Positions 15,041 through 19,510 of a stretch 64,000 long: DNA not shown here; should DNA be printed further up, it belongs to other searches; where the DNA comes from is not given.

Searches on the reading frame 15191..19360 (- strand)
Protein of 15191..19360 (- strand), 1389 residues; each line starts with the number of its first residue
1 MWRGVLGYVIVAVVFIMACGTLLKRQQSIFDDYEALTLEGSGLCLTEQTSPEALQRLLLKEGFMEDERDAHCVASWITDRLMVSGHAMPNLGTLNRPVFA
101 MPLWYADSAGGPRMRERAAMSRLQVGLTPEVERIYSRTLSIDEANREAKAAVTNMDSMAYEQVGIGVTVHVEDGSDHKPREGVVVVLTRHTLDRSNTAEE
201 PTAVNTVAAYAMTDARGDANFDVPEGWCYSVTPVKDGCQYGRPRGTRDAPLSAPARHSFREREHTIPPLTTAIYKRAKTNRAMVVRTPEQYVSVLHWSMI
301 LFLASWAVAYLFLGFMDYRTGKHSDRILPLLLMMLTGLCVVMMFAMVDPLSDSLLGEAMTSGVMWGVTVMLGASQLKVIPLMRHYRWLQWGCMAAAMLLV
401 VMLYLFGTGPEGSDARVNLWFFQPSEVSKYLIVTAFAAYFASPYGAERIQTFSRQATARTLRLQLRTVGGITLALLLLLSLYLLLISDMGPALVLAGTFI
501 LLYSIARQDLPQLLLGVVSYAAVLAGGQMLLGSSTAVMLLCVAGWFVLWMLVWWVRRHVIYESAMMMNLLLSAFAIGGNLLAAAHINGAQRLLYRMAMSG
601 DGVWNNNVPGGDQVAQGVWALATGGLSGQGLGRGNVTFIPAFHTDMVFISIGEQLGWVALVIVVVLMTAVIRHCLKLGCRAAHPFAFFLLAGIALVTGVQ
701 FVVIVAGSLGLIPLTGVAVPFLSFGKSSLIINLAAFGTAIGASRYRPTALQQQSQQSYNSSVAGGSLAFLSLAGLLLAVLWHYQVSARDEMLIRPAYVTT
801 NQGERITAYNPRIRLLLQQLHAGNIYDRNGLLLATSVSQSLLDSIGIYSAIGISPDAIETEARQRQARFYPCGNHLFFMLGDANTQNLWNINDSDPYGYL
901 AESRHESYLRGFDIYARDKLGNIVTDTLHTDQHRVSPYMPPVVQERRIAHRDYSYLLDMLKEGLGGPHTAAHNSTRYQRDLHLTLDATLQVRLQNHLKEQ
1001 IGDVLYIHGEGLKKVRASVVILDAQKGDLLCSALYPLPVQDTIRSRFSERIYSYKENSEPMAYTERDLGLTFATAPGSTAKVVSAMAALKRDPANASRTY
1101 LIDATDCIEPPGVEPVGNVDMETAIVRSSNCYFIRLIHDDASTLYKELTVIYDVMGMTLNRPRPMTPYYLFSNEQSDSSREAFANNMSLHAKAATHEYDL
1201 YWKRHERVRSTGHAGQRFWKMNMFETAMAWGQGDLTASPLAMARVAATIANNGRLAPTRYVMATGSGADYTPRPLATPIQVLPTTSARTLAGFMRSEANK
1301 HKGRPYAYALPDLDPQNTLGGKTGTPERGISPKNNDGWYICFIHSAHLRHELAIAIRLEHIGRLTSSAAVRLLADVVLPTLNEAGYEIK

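Call 79: search_protein_families(library=pfam, proteins=[window:15191-19360:-], max_evalue=0.00001)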
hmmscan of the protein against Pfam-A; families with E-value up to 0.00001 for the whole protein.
window:15191-19360:- (1389 aa): 2 families
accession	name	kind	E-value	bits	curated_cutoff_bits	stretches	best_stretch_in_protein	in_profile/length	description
PF01098.24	FTSW_RODA_SPOVE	-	8.1e-35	120.9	26.4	1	555-744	163-352/356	Cell cycle protein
PF00905.27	Transpeptidase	-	1.2e-16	61.2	22.1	1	1045-1356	29-276/299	Penicillin binding protein transpeptidase domain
